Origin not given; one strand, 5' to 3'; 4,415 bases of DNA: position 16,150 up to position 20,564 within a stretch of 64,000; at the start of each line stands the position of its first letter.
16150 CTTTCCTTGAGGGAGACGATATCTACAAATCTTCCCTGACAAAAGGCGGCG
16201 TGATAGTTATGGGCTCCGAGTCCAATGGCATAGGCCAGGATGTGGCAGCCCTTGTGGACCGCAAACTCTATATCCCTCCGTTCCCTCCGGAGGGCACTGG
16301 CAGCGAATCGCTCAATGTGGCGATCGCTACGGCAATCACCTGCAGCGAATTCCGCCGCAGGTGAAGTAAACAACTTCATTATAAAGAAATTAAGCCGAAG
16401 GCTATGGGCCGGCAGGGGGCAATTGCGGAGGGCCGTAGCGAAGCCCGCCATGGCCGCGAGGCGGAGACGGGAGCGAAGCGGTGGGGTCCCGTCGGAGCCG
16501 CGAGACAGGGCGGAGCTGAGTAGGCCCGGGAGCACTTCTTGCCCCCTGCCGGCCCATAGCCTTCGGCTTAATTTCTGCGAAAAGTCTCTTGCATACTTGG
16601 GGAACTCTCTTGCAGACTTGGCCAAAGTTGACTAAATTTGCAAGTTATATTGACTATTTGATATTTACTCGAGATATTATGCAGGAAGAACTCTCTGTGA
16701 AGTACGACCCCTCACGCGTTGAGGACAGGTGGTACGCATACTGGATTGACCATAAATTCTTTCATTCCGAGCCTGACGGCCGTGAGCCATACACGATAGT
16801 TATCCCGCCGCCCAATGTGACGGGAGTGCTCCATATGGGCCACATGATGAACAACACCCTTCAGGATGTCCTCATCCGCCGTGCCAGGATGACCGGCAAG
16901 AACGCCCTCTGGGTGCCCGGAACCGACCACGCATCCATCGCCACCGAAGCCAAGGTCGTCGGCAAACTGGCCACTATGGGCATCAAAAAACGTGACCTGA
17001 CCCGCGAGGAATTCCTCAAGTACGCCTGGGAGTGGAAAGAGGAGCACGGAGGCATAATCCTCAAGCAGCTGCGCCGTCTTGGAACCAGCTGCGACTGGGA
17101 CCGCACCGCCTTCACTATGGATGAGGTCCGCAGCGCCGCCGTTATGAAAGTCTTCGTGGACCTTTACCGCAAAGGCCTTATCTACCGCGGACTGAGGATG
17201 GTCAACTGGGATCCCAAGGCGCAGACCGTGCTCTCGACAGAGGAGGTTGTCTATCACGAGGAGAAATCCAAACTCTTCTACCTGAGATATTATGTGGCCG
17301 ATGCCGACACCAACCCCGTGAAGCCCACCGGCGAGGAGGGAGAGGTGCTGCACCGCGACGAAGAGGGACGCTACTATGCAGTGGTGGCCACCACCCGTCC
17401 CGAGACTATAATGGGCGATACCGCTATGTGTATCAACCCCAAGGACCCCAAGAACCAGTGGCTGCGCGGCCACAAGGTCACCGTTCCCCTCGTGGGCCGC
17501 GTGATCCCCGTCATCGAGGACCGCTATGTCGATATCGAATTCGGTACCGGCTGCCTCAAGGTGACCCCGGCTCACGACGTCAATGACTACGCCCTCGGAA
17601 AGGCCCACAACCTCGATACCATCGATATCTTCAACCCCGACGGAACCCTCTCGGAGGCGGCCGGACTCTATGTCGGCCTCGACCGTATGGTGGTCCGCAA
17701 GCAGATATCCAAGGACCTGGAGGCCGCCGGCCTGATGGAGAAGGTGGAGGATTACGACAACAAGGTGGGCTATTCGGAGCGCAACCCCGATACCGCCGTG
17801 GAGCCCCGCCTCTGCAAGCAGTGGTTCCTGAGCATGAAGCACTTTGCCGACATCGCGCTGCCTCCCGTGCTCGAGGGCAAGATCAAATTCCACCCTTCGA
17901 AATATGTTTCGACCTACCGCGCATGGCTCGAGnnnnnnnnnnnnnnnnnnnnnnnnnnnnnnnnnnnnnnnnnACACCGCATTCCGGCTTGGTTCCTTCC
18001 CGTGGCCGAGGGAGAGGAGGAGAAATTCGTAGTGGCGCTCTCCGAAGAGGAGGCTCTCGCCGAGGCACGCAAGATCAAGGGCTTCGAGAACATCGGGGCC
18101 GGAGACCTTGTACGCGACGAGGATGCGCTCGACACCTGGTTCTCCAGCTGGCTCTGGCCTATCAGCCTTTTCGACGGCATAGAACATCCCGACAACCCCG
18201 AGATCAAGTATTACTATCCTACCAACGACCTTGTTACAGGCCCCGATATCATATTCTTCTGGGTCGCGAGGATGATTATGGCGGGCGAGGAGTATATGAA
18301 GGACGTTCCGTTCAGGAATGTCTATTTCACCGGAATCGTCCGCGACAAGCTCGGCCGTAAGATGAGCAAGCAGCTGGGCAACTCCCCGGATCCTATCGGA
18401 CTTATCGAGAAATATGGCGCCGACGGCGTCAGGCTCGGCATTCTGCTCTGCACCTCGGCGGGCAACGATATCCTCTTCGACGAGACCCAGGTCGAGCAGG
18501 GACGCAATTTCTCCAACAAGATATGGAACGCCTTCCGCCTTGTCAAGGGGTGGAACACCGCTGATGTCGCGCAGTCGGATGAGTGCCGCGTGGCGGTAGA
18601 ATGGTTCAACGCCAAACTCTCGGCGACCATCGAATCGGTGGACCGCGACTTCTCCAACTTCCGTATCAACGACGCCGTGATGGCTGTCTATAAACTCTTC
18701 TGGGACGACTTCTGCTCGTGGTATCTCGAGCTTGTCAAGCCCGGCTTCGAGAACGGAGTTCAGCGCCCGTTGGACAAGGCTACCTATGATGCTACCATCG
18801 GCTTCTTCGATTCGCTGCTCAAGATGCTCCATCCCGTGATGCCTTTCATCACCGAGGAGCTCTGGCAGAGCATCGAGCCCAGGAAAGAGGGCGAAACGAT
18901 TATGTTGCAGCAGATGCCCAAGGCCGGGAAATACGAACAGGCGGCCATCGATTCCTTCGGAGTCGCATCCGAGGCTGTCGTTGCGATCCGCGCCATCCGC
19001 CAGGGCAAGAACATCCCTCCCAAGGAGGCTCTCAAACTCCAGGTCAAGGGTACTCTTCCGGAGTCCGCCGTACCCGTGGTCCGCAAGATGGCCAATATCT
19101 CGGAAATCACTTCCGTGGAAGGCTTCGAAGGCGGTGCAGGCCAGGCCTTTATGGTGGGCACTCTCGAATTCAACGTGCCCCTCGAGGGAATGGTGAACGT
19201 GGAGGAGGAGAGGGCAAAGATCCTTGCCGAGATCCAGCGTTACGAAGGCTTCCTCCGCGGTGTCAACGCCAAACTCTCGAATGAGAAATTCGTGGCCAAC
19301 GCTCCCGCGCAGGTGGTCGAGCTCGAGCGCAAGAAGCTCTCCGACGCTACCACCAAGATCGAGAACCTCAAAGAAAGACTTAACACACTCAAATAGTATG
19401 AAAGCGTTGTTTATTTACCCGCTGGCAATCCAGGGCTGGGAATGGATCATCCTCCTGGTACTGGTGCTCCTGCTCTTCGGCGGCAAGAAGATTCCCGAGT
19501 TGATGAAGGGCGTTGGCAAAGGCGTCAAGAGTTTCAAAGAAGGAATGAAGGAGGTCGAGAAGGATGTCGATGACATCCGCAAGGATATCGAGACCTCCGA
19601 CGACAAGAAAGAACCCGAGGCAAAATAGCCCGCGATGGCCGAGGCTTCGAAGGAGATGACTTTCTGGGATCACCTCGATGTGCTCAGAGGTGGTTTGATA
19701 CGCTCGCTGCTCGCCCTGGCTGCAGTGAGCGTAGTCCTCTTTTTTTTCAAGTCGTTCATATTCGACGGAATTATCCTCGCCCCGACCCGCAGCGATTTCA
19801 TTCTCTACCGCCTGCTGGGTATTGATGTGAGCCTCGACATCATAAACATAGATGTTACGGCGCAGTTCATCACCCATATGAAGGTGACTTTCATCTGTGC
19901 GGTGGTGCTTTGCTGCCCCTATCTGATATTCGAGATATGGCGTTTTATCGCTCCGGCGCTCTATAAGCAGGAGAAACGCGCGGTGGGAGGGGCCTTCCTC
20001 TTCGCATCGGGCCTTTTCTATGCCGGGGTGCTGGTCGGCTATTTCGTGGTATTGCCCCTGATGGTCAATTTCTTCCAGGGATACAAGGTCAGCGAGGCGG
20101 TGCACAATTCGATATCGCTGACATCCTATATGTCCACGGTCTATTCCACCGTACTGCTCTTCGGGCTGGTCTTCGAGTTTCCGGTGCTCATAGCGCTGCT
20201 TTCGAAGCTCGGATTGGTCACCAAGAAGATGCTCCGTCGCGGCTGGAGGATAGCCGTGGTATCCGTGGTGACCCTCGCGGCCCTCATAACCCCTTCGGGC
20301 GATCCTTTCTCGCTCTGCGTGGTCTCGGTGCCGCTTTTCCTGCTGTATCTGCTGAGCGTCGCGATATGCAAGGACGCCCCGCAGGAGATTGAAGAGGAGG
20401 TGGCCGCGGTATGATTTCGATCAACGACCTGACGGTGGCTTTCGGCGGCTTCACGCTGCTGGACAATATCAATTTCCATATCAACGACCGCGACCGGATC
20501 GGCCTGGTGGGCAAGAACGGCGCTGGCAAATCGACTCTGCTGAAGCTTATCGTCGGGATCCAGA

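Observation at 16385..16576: Conserved 116-nt GC-rich core clamped by a perfect 37-bp stem (copy 1 of 2 in this window)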

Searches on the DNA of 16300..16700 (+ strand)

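Call 46: search_rna_families(source=window, start=16300, end=16700, threshold=evalue, max_evalue=10)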
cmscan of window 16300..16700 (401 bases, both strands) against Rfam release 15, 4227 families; matches with E-value up to 10: 6.
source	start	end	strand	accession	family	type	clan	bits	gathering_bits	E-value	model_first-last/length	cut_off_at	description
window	16300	16401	-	RF01757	sbcD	Gene; sRNA;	-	20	40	0.081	1-99/155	3'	sbcD RNA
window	16393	16568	-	RF03878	mir-B6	Gene; miRNA;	-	18.9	89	5.7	1-83/83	no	mir-B6 microRNA precursor family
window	16338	16437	-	RF01986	ZEB2_AS1_3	Gene; lncRNA;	-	16.3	55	0.36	1-100/100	no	ZEB2 antisense RNA 1 conserved region 3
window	16336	16364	-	RF04077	mir-1245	Gene; miRNA;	-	15.1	79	9.2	21-49/69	no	mir-1245 microRNA precursor family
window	16398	16597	+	RF02205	WT1-AS_3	Gene; lncRNA;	-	14.2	55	8.4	52-245/245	no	WT1 antisense RNA conserved region 3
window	16377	16613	+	RF00216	IRES_c-myc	Cis-reg; IRES;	-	11.6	40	0.39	1-302/302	no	c-myc internal ribosome entry site (IRES)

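Call 85: build_rna_model(alignment_id=A3, structure=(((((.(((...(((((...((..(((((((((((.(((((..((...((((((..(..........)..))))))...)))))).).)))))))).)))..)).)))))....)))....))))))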
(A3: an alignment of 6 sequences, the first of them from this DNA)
Model R1 built from alignment A3 (6 sequences, 126 columns); structure: as given.
model positions 126; base pairs 40; branch points 0; effective number of sequences 0.59; information 0.59 bits per position. Calibrated on 0.2 Mb of random sequence (short: E-values are rough).
structure used (alignment columns):
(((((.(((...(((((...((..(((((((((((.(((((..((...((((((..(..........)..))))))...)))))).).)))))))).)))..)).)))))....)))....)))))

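Call 86: search_with_rna_model(model_id=R1, sources=[window, L009, L013, L026, L027, L028, L029, L030, L031, L032, L033, L034, L035, L036, L037, L038, L039, L040, L041, L042, L043, L044, L045, L046, L047, L048, L049, L050, L051, L052, L053, L054, L055, L056, L057, L058, L059, L060, L061, L062, L063, L064, L065, L066, L067, L068, L069, L070, L071, L072, L073, L074, L075, L076, L077, L078, L079, L080, L081, L082, L083, L084, L085, L086, L087, L088, L089, L090, L091, L092, L093, L094, L095, L096, L097, L098, L099, L100, L101, L102, L103, L104, L105, L106, L107, L108, L109, L110, L112, L113, L114, L115, L116], max_evalue=10)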
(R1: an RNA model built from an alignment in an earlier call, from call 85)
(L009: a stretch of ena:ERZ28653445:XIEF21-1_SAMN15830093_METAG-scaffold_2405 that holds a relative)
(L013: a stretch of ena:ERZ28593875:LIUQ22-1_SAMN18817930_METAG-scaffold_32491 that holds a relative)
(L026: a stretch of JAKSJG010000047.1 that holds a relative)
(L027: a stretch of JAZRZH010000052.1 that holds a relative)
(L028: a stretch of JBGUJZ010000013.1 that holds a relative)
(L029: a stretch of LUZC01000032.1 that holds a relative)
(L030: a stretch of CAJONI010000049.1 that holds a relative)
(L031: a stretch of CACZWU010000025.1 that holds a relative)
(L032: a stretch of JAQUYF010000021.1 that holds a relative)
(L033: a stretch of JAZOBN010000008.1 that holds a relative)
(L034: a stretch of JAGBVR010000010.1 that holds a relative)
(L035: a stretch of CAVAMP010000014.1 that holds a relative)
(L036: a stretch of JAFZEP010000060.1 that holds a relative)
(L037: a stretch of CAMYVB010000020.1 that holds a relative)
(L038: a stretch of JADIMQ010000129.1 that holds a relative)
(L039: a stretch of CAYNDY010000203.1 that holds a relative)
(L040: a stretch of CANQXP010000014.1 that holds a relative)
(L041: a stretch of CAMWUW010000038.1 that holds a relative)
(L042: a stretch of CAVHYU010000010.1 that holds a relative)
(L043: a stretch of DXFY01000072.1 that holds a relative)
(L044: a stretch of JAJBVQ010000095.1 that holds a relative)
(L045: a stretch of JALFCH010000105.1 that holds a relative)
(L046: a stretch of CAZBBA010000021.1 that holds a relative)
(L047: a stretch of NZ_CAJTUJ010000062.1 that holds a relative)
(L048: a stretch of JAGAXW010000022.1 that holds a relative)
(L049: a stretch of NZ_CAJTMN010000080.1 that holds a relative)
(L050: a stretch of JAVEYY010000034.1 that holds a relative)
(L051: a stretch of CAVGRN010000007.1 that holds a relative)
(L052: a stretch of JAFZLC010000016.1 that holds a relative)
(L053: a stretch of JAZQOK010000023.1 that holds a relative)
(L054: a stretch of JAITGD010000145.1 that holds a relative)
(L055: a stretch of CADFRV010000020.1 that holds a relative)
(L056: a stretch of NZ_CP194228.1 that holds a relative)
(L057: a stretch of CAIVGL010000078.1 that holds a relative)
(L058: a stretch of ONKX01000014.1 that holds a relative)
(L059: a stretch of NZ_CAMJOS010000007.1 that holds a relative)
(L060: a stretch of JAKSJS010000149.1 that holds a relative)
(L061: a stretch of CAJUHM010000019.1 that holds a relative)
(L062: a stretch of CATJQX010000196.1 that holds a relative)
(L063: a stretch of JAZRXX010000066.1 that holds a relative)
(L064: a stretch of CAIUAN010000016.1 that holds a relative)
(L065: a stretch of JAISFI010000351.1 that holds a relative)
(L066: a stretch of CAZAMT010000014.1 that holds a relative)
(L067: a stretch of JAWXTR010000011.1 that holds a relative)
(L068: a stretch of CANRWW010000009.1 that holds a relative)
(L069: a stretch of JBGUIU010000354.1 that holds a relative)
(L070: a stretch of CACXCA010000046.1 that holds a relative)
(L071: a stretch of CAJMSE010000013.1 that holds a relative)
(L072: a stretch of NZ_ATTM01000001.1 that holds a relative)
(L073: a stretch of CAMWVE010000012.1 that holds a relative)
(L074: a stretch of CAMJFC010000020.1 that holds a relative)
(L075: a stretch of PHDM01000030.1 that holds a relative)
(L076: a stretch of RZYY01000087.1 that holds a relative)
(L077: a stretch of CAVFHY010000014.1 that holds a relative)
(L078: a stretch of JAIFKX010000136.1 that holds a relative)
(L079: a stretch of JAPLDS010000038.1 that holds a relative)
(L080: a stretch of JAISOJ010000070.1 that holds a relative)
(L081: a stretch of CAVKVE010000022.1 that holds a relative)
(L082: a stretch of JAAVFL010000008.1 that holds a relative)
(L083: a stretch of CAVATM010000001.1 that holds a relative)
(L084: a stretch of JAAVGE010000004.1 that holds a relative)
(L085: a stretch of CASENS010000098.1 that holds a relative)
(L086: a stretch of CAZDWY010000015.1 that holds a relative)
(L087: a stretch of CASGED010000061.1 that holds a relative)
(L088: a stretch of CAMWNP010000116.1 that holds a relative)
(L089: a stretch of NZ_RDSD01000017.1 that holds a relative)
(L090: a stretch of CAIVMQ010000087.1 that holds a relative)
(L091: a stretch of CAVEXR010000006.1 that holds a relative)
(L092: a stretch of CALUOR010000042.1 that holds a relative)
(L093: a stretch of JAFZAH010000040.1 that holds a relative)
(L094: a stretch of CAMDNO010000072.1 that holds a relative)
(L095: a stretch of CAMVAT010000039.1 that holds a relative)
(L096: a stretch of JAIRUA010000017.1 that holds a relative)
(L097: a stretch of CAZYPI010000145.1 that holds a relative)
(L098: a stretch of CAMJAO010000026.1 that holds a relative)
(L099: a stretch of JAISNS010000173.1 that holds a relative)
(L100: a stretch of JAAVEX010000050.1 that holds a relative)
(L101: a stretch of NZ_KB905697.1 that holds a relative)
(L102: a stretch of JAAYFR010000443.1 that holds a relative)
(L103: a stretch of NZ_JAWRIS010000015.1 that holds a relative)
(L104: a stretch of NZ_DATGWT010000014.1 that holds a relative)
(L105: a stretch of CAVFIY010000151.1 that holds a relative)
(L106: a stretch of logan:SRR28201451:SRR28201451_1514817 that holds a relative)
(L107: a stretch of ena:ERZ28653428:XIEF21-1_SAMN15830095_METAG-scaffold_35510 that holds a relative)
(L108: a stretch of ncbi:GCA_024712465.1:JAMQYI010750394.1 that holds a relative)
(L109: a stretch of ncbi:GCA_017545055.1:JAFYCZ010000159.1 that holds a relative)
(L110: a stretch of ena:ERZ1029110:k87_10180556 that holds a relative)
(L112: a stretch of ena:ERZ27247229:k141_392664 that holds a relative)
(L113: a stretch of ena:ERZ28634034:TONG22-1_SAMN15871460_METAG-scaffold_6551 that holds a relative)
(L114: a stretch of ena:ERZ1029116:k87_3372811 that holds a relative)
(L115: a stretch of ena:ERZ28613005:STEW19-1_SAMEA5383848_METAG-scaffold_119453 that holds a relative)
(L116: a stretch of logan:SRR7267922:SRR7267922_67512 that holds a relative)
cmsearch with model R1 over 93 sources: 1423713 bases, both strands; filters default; matches with E-value up to 10: 2.
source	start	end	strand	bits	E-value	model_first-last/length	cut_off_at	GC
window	53118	53243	+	148.4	7.6e-30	1-126/126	no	0.71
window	16418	16543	+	148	9.4e-30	1-126/126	no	0.72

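Call 93: search_dna_similar(query=window:16385-16576:+, collection=plasmids, mode=distant, max_evalue=0.01, max_rows=10)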
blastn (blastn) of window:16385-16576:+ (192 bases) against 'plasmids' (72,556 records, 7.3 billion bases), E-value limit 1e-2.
No match.

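Call 94: search_dna_similar(query=window:16385-16576:+, collection=phages, mode=distant, max_evalue=0.01, max_rows=10)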
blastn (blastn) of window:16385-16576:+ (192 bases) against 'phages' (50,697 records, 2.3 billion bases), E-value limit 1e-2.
No match.

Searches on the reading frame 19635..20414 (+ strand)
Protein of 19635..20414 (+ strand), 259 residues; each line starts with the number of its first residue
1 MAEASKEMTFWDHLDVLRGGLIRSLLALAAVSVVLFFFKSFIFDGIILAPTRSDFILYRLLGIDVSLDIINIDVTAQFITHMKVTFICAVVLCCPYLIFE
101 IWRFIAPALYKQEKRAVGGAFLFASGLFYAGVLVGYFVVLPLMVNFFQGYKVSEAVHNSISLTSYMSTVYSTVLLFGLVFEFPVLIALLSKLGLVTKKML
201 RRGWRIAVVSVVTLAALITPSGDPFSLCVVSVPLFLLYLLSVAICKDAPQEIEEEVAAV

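Call 75: search_protein_families(library=pfam, proteins=[window:19635-20414:+], max_evalue=0.00001)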
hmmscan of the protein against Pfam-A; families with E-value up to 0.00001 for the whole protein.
window:19635-20414:+ (259 aa): 1 family
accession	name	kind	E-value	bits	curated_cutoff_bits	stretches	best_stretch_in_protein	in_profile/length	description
PF00902.23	TatC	-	7e-62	209.4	25.1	1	12-233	1-208/208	Sec-independent protein translocase protein (TatC)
